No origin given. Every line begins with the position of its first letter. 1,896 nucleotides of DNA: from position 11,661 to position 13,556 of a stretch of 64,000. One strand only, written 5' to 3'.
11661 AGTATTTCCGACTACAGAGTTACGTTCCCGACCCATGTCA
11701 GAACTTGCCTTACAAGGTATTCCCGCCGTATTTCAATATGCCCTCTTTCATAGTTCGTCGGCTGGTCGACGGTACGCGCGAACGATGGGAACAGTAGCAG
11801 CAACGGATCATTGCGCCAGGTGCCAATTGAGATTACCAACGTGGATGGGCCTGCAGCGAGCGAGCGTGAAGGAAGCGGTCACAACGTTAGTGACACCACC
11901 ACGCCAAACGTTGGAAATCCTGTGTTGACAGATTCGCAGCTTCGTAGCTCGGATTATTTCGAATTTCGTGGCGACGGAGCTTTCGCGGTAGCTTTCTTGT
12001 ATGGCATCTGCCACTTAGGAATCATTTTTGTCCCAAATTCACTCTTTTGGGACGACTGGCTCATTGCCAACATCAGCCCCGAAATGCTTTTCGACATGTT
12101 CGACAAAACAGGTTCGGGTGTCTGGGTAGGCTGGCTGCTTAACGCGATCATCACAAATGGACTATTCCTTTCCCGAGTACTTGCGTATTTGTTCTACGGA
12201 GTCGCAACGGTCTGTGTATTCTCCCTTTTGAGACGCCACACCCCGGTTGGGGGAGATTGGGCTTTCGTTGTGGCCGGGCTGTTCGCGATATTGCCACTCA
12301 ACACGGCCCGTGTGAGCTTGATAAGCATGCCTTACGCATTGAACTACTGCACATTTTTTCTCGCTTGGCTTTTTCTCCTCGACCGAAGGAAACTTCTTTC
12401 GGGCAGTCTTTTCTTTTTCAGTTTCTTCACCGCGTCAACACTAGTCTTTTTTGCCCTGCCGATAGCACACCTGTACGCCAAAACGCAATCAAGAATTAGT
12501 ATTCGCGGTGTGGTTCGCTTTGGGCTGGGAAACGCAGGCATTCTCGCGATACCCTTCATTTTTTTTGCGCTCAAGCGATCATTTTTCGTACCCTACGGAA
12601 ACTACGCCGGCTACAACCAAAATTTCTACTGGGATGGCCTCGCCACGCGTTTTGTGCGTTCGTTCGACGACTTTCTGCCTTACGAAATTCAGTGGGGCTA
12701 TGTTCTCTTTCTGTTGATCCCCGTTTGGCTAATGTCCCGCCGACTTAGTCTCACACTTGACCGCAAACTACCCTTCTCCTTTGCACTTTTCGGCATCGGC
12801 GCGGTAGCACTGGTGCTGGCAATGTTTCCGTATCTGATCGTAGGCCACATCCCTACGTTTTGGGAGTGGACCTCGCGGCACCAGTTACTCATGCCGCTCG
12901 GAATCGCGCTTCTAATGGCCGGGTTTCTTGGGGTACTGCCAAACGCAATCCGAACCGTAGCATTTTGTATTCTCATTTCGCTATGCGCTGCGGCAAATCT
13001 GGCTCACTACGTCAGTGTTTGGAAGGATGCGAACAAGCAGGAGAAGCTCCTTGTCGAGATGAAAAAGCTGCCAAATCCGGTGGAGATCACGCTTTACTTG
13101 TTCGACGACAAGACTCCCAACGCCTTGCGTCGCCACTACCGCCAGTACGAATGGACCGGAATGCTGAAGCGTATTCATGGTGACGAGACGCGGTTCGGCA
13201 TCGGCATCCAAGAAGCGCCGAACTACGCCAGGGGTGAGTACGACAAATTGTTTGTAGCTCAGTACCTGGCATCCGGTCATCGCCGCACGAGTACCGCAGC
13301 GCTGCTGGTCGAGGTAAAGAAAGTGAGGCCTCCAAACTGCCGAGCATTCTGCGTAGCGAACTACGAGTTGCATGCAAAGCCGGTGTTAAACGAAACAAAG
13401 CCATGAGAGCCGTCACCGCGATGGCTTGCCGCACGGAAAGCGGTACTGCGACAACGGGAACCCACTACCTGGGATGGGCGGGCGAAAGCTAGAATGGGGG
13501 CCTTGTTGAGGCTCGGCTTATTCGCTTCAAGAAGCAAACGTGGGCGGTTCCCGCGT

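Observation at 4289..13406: Arn/Gtr-like lipid-carrier glycan-modification module built around a 4-amino-6-deoxyhexose transaminase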

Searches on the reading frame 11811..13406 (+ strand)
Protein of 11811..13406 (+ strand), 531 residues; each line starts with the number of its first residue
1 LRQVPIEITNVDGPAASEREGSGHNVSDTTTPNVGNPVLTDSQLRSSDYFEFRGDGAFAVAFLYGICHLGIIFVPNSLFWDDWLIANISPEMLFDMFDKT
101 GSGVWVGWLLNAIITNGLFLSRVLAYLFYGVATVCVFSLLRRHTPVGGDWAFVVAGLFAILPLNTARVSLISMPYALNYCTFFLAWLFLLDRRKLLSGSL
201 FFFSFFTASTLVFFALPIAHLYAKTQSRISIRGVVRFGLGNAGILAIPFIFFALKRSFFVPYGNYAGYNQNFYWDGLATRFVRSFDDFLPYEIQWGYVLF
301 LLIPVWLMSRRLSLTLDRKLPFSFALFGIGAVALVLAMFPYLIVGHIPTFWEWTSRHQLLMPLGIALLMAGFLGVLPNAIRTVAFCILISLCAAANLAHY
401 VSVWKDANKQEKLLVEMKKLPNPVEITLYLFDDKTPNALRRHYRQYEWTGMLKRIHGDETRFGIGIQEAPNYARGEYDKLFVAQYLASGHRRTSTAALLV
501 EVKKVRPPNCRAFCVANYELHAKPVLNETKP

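Call 4: search_protein_families(library=pfam, proteins=[window:11811-13406:+], max_evalue=0.01)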
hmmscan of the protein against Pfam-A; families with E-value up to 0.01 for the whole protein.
window:11811-13406:+ (531 aa): 0 families

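Call 5: search_protein_families(library=ncbifam, proteins=[window:11811-13406:+], max_evalue=0.01)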
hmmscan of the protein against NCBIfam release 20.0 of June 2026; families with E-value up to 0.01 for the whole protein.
window:11811-13406:+ (531 aa): 0 families

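Call 9: find_homologous_proteins(query=window:11811-13406:+)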
Query window:11811-13406:+ (531 aa): 31 proteins with E <= 0.001 among 8000 candidates.
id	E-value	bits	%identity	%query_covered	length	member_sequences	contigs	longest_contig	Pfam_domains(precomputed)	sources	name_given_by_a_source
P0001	0.0e+0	1217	100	99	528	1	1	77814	-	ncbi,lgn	-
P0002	7.8e-72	261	33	83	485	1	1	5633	-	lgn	-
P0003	1.3e-70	257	33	84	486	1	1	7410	-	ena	-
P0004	7.3e-70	254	35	81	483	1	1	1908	-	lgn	-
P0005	2.7e-68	249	32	88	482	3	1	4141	-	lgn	-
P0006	5.8e-66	242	34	77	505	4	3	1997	-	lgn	-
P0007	4.1e-65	239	33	78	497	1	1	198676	-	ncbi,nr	ncbi:hypothetical protein N9H90_01485 [Pseudomonadales bacterium]|nr:hypothetical protein [Pseudomon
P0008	9.5e-65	238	35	78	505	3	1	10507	-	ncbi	-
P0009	1.1e-63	234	32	88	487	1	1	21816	-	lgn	-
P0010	5.8e-62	228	34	83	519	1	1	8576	-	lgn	-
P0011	1.1e-60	224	36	74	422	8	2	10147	-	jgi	jgi:hypothetical protein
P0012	2.7e-60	223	31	88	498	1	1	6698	-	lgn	-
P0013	1.2e-58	217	33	83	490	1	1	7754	-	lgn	-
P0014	8.1e-58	215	32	81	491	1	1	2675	-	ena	-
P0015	5.3e-56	209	33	83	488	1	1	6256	-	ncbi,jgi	jgi:hypothetical protein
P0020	2.3e-50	190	33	75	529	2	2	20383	-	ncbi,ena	-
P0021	3.9e-48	183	31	79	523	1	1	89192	-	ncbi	-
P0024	4.1e-32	130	32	34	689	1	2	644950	PF04138.21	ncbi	ncbi:MAG: GtrA family protein [Rhodoglobus sp.]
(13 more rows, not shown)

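Call 10: find_encoding_contigs(protein=P0001, flank=10000, max_places=3)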
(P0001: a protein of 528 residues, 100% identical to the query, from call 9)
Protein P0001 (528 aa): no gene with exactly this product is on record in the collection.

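Call 13: find_encoding_contigs(protein=P0007, flank=10000, max_places=2)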
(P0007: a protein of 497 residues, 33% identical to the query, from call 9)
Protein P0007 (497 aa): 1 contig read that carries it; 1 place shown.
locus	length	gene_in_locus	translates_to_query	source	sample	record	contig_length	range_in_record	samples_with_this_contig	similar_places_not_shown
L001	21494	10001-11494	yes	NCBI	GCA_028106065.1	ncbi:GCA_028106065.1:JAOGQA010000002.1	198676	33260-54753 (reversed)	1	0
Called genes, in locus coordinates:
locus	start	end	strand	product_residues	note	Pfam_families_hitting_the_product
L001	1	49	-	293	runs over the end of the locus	-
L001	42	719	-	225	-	PF13489:Methyltransf_23, PF13847:Methyltransf_31, PF08241:Methyltransf_11, PF08242:Methyltransf_12, PF13649:Methyltransf_25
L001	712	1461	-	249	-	PF08242:Methyltransf_12 (faint)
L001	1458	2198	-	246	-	-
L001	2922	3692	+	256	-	PF00300:His_Phos_1 (faint)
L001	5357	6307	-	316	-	PF00535:Glycos_transf_2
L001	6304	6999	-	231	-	PF08889:WbqC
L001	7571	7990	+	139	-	PF04138:GtrA_DPMS_TM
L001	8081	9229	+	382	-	PF01041:DegT_DnrJ_EryC1, PF00155:Aminotran_1_2, PF00266:Aminotran_5 (weak)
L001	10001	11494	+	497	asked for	-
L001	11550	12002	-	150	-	PF00669:Flagellin_N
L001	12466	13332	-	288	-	PF03372:Exo_endo_phos (weak), PF22669:Exo_endo_phos2 (weak)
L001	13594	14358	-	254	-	PF01467:CTP_transf_like, PF01050:MannoseP_isomer, PF07883:Cupin_2 (faint)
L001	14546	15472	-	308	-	PF13417:GST_N_3, PF13409:GST_N_2, PF13410:GST_C_2 (weak)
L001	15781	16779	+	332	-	PF00106:adh_short, PF08659:KR (weak), PF13561:adh_short_C2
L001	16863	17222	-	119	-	-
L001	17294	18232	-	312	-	PF04116:FA_hydroxylase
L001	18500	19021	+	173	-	PF08238:Sel1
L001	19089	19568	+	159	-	-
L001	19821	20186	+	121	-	PF01124:MAPEG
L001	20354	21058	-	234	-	PF01596:Methyltransf_3, PF04989:RMNT_CmcI, PF13578:Methyltransf_24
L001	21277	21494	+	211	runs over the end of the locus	PF00881:Nitroreductase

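Call 14: find_encoding_contigs(protein=P0021, flank=10000, max_places=2)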
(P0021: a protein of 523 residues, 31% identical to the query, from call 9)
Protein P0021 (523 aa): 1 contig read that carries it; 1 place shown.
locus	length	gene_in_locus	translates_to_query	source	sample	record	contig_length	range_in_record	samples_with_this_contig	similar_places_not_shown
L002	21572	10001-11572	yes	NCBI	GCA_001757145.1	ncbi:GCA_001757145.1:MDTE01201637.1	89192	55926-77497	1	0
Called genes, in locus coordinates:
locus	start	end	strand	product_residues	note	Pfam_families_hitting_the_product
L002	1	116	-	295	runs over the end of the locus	PF01522:Polysacc_deac_1 (weak)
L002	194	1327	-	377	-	PF13439:Glyco_transf_4 (weak), PF00534:Glycos_transf_1, PF13692:Glyco_trans_1_4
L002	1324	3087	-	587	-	PF00664:ABC_membrane (weak), PF02463:SMC_N (weak), PF00005:ABC_tran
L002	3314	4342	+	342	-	PF01073:3Beta_HSD, PF01370:Epimerase, PF02719:Polysacc_synt_2, PF04321:RmlD_sub_bind, PF07993:NAD_binding_4, PF16363:GDP_Man_Dehyd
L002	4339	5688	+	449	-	PF03721:UDPG_MGDP_dh_N, PF00984:UDPG_MGDP_dh, PF03720:UDPG_MGDP_dh_C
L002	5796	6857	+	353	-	PF01073:3Beta_HSD, PF01370:Epimerase, PF02719:Polysacc_synt_2, PF04321:RmlD_sub_bind, PF07993:NAD_binding_4 (weak), PF08659:KR, PF16363:GDP_Man_Dehyd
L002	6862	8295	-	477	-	PF03721:UDPG_MGDP_dh_N, PF00984:UDPG_MGDP_dh, PF03720:UDPG_MGDP_dh_C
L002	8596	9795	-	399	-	PF01041:DegT_DnrJ_EryC1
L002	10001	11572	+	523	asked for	-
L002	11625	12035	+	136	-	PF04138:GtrA_DPMS_TM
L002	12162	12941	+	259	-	PF00483:NTP_transferase, PF12804:NTP_transf_3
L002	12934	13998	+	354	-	PF01073:3Beta_HSD, PF01370:Epimerase, PF02719:Polysacc_synt_2, PF04321:RmlD_sub_bind, PF16363:GDP_Man_Dehyd, PF07993:NAD_binding_4 (weak)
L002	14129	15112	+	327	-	PF00535:Glycos_transf_2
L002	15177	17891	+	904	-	PF02347:GDC-P, PF00266:Aminotran_5 (weak), PF21478:GcvP2_C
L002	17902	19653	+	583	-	PF13522:GATase_6, PF13537:GATase_7, PF00733:Asn_synthase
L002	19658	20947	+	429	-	PF00120:Gln-synt_C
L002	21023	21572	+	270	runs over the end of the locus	PF03328:HpcH_HpaI (weak)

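Call 18: find_related_loci(query=A2, collection=genome_contigs, flank=10000)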
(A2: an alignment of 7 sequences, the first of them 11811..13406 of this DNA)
Query A2 (531 aa) in genome_contigs; peptide patterns used: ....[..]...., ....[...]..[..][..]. (x = any residue, [..] = any of these).
43 stretches matched a pattern; 10 encode a relative of the query (tblastn E <= 1e-3); 10 distinct loci.
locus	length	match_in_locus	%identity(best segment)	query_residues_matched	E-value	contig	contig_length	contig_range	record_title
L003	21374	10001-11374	35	54-504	8e-85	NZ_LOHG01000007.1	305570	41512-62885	Pseudomonas maioricensis strain S25 scaffold00007, whole genome shotgun sequence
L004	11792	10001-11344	36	63-512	7e-80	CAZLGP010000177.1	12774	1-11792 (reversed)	MAG TPA_asm: uncultured Thermoanaerobaculia bacterium isolate binchicken_co31_43 genome assembly, contig: k141_1134237,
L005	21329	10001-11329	36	60-496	8e-73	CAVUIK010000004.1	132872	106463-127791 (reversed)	MAG: uncultured Alphaproteobacteria bacterium isolate MFD04651.bin.1.48 genome assembly, contig: contig_17522, whole gen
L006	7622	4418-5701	33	64-493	7e-71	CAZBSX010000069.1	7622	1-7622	MAG TPA_asm: uncultured Legionella sp. isolate SRP302895_co1_68 genome assembly, contig: NODE_19872_length_7622_cov_4.52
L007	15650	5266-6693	33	63-531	2e-66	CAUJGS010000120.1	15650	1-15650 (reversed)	MAG: Bdellovibrionota bacterium isolate KLAP46 genome assembly, contig: KLAP46_766855, whole genome shotgun sequence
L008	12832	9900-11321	32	46-518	3e-66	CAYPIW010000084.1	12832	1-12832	MAG TPA_asm: uncultured Desulfobacteraceae bacterium isolate SRP067234_co1_295 genome assembly, contig: k99_255940, whol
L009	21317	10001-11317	33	60-489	2e-64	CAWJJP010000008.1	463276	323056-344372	MAG: uncultured Gammaproteobacteria bacterium isolate MFD05705.bin.1.132 genome assembly, contig: contig_29787, whole ge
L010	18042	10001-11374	32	55-506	2e-64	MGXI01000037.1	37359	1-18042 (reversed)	MAG: Gammaproteobacteria bacterium GWF2_41_13 gwf2_scaffold_2621, whole genome shotgun sequence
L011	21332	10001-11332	34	62-499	7e-60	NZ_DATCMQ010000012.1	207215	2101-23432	MAG: Noviherbaspirillum sp. isolate SMAG_U7153 k141_11223, whole genome shotgun sequence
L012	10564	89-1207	35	105-480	3e-59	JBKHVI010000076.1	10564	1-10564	MAG: Bacteriovoracia bacterium isolate B_bin_11_strict NODE_76_length_10564_cov_6.895013, whole genome shotgun sequence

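Call 21: predict_structure(alignment_id=A1)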
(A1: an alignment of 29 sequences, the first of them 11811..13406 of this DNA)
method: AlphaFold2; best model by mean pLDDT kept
length: 531 residues; sequences in the alignment: 29
mean_pLDDT: 85.8   pTM: 0.85
mean pLDDT of the five models: 85.8, 84.4, 83.9, 83.5, 83.4
residues with pLDDT >= 90: 348; 70-90: 108; 50-70: 21; < 50: 54
segments of 3 or more residues with pLDDT < 50: 1-36, 38-40, 42-51, 528-531
pLDDT, mean of each block of 10 residues (from residue 1): 39 47 44 47 46 74 94 92 94 94 92 96 96 96 91 96 90 94 96 94 92 95 93 97 97 94 86 80 83 92 93 84 92 91 73 72 96 94 95 94 94 95 84 91 94 94 95 93 94 83 84 78 71 36
secondary structure, 60 per line:
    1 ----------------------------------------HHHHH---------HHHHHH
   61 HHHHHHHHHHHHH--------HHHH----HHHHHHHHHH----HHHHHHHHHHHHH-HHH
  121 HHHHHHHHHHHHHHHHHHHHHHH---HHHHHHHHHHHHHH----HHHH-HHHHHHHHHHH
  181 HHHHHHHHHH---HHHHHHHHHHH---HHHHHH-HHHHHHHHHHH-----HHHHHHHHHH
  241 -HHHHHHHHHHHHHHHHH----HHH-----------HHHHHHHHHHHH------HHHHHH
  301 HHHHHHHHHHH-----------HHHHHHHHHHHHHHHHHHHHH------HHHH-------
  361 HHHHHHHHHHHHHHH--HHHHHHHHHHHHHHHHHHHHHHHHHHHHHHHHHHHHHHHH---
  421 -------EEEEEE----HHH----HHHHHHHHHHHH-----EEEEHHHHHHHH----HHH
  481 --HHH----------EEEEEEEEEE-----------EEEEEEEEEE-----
elements in order: H41-45 H55-73 H82-85 H90-99 H104-116 H118-143 H147-160 H165-168 H170-190 H194-204 H208-213 H215-225 H231-240 H242-258 H277-288 H295-311 H323-343 H350-353 H361-375 H378-417 E428-433 H445-456 E462-465 H466-473 E496-505 E517-526

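Call 24: fold_search(model_id=the predicted structure, library=pdb)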
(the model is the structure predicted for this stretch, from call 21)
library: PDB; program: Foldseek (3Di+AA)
matches with E <= 10: 248; with E <= 0.001: 0
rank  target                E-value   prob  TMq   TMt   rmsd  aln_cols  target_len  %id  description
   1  7oci_F                3.7e-03  0.99  0.32  0.28  13.1       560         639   12  Cryo-EM structure of yeast Ost6p containing oligosaccharyltransferase complex (released 2022-02-16)
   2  8agc_A                6.6e-03  0.94  0.26  0.22  21.9       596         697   12  Structure of yeast oligosaccharylransferase complex with lipid-linked oligosaccharide and non-acceptor peptide bound (released 2022-12-07)
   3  5f15                  7.5e-03  1.00  0.37  0.37  11.3       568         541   13  Crystal Structure of ArnT from Cupriavidus metallidurans bound to Undecaprenyl phosphate (released 2016-02-17)
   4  5ezm                  2.2e-02  0.94  0.30  0.29  16.7       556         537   12  Crystal Structure of ArnT from Cupriavidus metallidurans in the apo state (released 2016-02-17)
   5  7d5p_A                5.9e-02  0.15  0.10  0.12  24.8       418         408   16  Structure of NorC transporter in an outward-open conformation in complex with a single-chain Indian camelid antibody (released 2021-06-09)
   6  7d5p_B                6.7e-02  0.15  0.10  0.12  24.8       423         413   15  Structure of NorC transporter in an outward-open conformation in complex with a single-chain Indian camelid antibody (released 2021-06-09)
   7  6s7t_A                1.3e-01  0.82  0.32  0.25  11.8       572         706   11  Cryo-EM structure of human oligosaccharyltransferase complex OST-B (released 2019-12-18)
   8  6g9x_B                1.5e-01  0.14  0.11  0.14  20.9       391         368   14  Crystal structure of a MFS transporter at 2.54 Angstroem resolution (released 2019-07-03)
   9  8if8_C                1.6e-01  0.80  0.30  0.27  11.7       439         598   13  Arabinosyltransferase AftA (released 2023-05-31)
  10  3wdo                  1.9e-01  0.09  0.10  0.12  22.8       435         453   14  Structure of E. coli YajR transporter (released 2013-08-07)
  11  9wno_A                2.4e-01  0.92  0.31  0.38  16.2       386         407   12  Cryo-EM structure of Candida glabrata GPI mannosyltransferase I bound to Dol-P-Man (released 2025-12-03)
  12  6h7d                  2.7e-01  0.11  0.11  0.12  22.8       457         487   11  Crystal Structure of A. thaliana Sugar Transport Protein 10 in complex with glucose in the outward occluded state (released 2019-02-06)
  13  7d5q_B                3.4e-01  0.08  0.10  0.11  24.2       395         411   16  Structure of NorC transporter (K398A mutant) in an outward-open conformation in complex with a single-chain Indian cam (released 2021-06-09)
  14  8b71_A                3.5e-01  0.06  0.11  0.11  24.1       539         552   12  Upright KimA dimer with bound c-di-AMP from B. subtilis (released 2023-01-18)
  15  7egl_A                4.0e-01  0.10  0.11  0.15  19.6       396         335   15  Bicarbonate transporter complex SbtA-SbtB bound to HCO3- (released 2021-05-26)
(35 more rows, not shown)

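Call 27: search_solved_structures(query=A1, max_evalue=10, show_alignments=2)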
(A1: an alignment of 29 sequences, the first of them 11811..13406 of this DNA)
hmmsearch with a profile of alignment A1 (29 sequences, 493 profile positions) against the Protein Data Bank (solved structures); distinct sequences matched with E-value up to 10: 2.
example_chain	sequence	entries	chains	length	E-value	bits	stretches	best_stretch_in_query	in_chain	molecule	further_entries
9kv6_E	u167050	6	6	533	0.03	16.3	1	215-302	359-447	Muscarinic acetylcholine receptor M4,C3a anaphylatoxin chemotactic receptor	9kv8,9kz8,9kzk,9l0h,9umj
6uv0_A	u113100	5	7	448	0.58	12.1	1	345-407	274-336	Probable ATP-dependent RNA helicase DDX17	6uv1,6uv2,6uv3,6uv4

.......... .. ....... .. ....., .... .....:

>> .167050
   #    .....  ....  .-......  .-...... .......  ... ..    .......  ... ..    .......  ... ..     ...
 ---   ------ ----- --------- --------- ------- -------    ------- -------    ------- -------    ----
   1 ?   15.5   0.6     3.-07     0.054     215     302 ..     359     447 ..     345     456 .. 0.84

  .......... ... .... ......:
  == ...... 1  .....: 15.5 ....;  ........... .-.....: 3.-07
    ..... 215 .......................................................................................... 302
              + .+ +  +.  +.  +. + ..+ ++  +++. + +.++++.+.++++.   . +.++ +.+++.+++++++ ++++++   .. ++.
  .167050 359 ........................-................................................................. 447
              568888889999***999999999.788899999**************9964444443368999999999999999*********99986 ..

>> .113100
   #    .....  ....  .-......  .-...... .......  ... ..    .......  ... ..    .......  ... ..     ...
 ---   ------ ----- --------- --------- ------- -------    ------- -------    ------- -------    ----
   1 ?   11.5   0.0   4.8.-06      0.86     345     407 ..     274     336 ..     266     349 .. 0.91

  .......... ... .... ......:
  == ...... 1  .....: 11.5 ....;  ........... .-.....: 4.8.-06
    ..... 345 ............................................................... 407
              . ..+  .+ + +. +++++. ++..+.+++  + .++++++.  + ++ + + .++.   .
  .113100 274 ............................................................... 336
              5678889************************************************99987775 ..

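Call 45: search_protein_representatives(alignment_id=A1)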
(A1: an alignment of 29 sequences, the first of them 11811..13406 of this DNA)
Query: 29 sequences, 493 profile positions. Proteins with E-value up to 0.001 (for the whole library): 2558; up to 1e-10: 2071; up to 1e-30: 1370. The best 150 are listed.
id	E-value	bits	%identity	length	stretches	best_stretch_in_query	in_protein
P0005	6.0e-174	595.9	-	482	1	3-484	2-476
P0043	8.9e-167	572.2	-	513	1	6-486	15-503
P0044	9.8e-166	568.8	-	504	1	1-486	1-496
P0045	3.9e-165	566.8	-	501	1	10-484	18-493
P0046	1.4e-163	561.7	-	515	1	6-470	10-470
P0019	4.9e-162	556.6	-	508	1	12-486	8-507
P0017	1.4e-160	551.8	-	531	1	4-491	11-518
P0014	1.7e-160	551.5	-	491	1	5-486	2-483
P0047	1.5e-156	538.5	-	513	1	3-480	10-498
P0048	2.2e-155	534.6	-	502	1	11-483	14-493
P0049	4.8e-155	533.5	-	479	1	8-463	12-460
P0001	8.2e-154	529.5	-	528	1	6-488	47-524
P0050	8.7e-153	526.1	-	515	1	10-480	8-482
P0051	1.0e-152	525.9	-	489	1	7-484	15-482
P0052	2.0e-152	524.9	-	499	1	11-462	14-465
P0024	3.2e-99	349.4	-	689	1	15-468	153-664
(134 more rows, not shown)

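Call 47: search_protein_families(library=pfam, alignment_id=A3, max_evalue=0.1)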
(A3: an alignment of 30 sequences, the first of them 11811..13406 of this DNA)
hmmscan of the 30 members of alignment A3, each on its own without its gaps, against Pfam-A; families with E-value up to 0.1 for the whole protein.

A. member 1, window:11811-13406:+ (531 aa): 0 families

B. families by the number of members that match (of 30 scanned): 8 families
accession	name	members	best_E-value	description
PF09603.15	Fib_succ_major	1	8.7e-30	Fibrobacter succinogenes major domain (Fib_succ_major)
PF04138.20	GtrA_DPMS_TM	1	2.1e-12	GtrA/DPMS, transmembrane domain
PF07695.17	7TMR-DISM_7TM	1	0.0014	7TM diverse intracellular signalling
PF07603.17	Lcl_C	1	0.0016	Lcl C-terminal domain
PF11431.13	Transport_MerF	1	0.0087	Membrane transport protein MerF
PF06716.16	MP_p6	1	0.024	Movement protein p6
PF19857.4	DUF6332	1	0.036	Family of unknown function (DUF6332)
PF04911.17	ATP-synt_J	1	0.08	ATP synthase j chain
